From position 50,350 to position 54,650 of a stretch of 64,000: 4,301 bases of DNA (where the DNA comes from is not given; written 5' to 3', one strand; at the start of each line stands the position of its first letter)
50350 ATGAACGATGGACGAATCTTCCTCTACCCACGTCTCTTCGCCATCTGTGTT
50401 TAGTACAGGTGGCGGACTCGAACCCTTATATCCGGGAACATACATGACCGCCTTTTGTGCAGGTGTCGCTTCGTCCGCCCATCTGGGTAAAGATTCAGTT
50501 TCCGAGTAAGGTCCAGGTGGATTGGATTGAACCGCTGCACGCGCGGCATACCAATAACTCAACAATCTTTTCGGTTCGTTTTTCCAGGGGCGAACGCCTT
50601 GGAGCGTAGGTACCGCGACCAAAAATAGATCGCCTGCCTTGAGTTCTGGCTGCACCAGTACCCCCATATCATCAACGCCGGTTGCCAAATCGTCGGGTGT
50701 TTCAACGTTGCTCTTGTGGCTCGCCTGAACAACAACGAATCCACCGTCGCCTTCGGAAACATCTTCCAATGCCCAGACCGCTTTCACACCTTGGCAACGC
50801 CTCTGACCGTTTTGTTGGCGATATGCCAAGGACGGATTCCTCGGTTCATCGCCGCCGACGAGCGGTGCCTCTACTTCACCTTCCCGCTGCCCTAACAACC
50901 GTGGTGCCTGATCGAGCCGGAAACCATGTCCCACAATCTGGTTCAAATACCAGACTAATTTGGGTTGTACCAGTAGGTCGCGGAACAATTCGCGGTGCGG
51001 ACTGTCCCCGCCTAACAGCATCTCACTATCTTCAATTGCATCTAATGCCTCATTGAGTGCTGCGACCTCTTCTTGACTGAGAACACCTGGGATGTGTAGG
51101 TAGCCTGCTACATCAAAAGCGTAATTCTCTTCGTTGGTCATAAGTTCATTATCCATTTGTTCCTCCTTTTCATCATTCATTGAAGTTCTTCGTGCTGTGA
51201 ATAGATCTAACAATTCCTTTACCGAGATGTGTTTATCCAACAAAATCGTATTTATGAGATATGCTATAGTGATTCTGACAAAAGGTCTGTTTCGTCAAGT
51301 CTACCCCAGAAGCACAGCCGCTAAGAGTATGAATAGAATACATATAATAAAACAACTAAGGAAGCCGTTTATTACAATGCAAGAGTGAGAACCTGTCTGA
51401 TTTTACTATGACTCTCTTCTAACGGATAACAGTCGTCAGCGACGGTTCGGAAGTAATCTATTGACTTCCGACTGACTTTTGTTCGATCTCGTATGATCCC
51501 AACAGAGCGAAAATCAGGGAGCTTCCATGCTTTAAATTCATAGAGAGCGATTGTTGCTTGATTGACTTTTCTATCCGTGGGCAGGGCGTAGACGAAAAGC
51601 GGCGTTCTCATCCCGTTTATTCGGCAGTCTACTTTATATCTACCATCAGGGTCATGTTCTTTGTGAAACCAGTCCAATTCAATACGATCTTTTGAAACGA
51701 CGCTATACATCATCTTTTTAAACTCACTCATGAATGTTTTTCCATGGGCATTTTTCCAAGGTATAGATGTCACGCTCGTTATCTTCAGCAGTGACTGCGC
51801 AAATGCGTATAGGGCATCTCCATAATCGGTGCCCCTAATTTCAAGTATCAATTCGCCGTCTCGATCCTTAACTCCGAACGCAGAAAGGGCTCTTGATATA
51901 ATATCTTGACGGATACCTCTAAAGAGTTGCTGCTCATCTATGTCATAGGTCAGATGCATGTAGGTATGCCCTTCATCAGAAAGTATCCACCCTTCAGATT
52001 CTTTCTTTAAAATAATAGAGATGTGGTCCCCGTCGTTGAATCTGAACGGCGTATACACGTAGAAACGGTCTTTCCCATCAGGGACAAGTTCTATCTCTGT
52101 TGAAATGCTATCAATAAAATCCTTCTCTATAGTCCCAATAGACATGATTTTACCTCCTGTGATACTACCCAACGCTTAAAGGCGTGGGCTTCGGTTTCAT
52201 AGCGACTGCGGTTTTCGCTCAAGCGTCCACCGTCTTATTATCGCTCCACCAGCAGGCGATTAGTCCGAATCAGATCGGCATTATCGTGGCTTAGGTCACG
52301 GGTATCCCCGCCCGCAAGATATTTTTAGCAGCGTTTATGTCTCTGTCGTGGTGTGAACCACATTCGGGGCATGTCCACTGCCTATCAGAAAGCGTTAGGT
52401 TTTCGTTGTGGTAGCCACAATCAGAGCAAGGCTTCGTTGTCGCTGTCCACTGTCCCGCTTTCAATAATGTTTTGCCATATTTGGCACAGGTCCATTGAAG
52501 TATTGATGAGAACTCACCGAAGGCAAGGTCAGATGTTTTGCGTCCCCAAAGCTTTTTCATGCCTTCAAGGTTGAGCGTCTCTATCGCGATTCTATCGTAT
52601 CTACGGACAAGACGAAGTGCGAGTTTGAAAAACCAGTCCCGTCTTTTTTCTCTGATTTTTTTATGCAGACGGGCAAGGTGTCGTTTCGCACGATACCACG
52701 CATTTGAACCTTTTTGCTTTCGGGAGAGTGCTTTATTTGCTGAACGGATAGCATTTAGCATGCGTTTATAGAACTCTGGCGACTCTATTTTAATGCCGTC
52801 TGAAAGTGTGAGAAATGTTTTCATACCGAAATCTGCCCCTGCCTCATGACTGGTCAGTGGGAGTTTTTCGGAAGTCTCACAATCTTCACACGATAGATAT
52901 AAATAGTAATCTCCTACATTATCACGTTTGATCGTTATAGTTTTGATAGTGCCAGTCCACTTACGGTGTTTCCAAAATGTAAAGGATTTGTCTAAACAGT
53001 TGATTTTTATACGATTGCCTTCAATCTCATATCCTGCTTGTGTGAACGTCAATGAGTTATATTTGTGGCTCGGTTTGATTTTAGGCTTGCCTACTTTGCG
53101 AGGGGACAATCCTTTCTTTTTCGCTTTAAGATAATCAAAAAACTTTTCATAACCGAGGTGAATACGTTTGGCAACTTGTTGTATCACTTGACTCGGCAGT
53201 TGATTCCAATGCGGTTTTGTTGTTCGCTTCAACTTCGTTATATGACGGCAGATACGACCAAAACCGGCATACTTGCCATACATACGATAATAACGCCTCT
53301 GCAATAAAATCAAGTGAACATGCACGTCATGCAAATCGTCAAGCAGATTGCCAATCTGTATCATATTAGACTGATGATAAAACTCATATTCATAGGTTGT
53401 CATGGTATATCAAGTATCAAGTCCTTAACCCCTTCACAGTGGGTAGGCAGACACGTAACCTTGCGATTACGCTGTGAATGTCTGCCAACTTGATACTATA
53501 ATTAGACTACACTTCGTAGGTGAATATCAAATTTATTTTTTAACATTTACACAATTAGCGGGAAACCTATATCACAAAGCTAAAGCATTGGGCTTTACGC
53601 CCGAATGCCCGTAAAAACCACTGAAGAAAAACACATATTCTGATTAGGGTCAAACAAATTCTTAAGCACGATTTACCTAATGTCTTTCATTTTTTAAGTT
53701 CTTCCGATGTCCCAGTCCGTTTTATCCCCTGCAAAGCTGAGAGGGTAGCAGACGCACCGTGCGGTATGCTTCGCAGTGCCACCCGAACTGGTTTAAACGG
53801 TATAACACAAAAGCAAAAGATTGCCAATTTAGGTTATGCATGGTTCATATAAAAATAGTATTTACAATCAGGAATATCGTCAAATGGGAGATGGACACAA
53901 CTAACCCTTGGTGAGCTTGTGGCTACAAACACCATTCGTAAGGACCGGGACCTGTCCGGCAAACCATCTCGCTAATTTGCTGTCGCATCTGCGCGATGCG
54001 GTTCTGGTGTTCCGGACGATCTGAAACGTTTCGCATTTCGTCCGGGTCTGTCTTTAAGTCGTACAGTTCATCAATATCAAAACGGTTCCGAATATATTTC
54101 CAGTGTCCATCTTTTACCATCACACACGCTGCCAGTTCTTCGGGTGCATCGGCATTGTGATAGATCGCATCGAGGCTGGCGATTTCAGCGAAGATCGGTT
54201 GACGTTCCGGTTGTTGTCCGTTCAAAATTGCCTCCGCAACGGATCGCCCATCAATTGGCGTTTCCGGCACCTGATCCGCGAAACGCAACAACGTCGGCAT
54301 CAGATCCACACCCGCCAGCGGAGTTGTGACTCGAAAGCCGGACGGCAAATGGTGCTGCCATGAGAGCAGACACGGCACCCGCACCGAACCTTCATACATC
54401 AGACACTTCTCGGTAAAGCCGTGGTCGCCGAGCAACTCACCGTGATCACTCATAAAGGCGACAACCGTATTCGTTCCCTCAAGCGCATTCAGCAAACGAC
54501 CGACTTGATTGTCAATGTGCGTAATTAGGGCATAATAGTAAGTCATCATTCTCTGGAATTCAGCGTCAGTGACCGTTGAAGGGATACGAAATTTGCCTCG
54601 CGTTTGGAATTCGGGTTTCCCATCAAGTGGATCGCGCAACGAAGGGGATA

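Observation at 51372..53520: Solo full-length TnpB (OMEGA nuclease) with left-end hairpins, presumptive omega-RNA region, and a 266-aa protein of unknown function immediately downstream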

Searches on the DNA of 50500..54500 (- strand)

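Call 5: search_rna_families(source=window, start=50500, end=54500, threshold=evalue, max_evalue=1, show_alignments=3)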
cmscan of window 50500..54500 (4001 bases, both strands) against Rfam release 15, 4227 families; matches with E-value up to 1: 0.
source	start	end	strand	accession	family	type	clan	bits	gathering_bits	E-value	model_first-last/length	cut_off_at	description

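Call 47: build_rna_model(alignment_id=A5)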
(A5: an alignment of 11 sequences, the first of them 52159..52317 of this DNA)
Model R1 built from alignment A5 (11 sequences, 199 columns); structure: RNAalifold consensus.
model positions 158; base pairs 35; branch points 3; effective number of sequences 1.3; information 0.59 bits per position. Calibrated on 0.2 Mb of random sequence (short: E-values are rough).
structure used (alignment columns):
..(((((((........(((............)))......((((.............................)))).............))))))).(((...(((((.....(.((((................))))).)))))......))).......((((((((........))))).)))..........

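Call 48: search_with_rna_model(model_id=R1, source=window, max_evalue=1, show_alignments=3)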
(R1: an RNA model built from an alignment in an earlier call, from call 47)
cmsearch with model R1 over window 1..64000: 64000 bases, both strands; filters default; matches with E-value up to 1: 2.
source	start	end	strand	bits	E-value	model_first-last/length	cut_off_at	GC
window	52159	52317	-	177.9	5.6e-49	1-158/158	no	0.55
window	11593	11716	+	57.5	8.4e-15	1-158/158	no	0.52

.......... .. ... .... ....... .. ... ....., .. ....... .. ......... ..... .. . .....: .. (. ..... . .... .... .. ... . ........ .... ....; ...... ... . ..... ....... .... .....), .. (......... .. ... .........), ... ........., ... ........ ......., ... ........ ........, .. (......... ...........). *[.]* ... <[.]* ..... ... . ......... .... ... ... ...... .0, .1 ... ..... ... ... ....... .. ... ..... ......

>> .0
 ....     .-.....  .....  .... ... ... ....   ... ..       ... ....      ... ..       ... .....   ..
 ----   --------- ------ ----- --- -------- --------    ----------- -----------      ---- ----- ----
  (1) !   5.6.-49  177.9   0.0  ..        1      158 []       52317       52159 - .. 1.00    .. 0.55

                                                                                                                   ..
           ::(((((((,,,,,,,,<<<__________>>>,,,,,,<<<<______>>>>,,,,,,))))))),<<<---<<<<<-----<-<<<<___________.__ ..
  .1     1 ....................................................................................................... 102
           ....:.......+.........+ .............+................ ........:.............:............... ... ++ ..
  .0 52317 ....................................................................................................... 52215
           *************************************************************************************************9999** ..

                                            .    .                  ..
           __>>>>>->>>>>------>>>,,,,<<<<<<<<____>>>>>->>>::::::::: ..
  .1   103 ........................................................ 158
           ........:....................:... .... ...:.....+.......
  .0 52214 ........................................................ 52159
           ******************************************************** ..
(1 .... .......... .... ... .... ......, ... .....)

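Call 53: search_with_rna_model(model_id=R1, sources=[L001, L005, L006, L007, L008, L009, L010, L011, L012, L013, L014, L015, L016, L017, L018, L019, L020, L021, L022, L023, L024, L025, L026, L027, L028, L029, L030, L031, L032, L033, L034, L035, L036, L037, L038, L039, L040, L041, L042, L043, L044, L045, L046, L047, L048, L049, L050, L051, L052, L053, L054, L055, L056, L057, L058, L059, L060, L061, L062, L063, L064, L065, L066, L067, L068, L069, L070, L071, L072, L073, L074, L075, L076, L077, L078, L079, L080, L081, L082, L083, L084], max_evalue=0.1)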
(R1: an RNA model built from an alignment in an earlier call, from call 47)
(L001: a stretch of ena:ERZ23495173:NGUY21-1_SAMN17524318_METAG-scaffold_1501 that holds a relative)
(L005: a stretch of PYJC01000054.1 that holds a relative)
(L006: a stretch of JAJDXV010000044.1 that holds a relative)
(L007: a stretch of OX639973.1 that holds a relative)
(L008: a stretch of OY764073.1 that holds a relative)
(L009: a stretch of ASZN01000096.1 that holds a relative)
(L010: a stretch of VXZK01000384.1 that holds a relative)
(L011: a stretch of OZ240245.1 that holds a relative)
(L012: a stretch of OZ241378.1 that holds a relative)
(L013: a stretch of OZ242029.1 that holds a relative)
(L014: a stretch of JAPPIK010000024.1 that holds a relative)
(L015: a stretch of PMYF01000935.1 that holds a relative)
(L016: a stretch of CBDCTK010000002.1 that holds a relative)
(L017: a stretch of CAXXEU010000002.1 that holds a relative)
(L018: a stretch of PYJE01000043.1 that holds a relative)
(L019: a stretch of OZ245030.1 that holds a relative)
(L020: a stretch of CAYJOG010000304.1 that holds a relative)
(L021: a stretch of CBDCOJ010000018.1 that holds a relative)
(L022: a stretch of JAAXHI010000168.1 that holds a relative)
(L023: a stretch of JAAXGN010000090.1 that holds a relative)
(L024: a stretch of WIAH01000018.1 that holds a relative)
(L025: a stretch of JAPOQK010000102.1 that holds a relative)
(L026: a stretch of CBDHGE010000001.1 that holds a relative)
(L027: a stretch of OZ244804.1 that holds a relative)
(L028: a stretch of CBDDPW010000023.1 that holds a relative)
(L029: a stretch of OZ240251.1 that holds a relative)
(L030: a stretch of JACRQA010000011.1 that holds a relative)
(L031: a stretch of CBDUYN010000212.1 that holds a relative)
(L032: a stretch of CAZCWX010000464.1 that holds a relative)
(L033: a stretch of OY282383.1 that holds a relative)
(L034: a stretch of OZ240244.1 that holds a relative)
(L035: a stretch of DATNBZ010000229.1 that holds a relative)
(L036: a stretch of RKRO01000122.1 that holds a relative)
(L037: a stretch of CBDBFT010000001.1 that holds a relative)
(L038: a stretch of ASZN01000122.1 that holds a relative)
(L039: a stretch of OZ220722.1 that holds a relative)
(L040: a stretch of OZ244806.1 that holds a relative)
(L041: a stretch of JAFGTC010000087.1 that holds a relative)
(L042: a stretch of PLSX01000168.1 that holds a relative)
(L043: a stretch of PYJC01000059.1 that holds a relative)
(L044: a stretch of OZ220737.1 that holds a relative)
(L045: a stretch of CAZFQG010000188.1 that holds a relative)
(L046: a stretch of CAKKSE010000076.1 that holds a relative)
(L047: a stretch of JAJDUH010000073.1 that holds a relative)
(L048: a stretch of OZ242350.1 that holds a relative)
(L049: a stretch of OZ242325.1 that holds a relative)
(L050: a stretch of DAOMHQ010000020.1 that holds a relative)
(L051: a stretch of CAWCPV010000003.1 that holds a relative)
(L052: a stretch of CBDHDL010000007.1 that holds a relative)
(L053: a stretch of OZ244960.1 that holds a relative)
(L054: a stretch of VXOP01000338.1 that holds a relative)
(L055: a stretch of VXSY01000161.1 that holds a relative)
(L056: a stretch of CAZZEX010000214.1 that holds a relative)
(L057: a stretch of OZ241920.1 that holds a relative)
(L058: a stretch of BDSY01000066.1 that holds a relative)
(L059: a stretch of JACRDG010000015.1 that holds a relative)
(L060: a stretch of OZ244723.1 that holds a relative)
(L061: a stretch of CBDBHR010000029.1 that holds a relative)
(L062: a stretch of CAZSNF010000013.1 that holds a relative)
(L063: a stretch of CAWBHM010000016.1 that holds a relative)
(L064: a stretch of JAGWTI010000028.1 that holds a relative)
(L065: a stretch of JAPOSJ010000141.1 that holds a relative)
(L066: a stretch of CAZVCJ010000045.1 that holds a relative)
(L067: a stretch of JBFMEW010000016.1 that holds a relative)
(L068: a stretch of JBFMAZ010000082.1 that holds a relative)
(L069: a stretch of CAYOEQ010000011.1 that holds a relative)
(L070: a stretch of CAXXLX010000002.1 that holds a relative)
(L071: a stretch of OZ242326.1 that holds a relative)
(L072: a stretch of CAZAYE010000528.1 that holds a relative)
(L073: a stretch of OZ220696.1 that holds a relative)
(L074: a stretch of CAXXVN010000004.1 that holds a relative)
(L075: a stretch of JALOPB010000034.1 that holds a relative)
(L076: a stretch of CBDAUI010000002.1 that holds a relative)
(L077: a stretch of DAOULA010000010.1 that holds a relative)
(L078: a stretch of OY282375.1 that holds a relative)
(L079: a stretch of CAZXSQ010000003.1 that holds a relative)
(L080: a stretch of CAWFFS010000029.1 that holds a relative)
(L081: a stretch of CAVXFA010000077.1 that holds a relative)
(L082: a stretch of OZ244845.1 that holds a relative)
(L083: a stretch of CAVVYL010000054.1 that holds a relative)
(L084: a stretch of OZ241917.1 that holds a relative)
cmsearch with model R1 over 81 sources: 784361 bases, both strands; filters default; matches with E-value up to 0.1: 0.
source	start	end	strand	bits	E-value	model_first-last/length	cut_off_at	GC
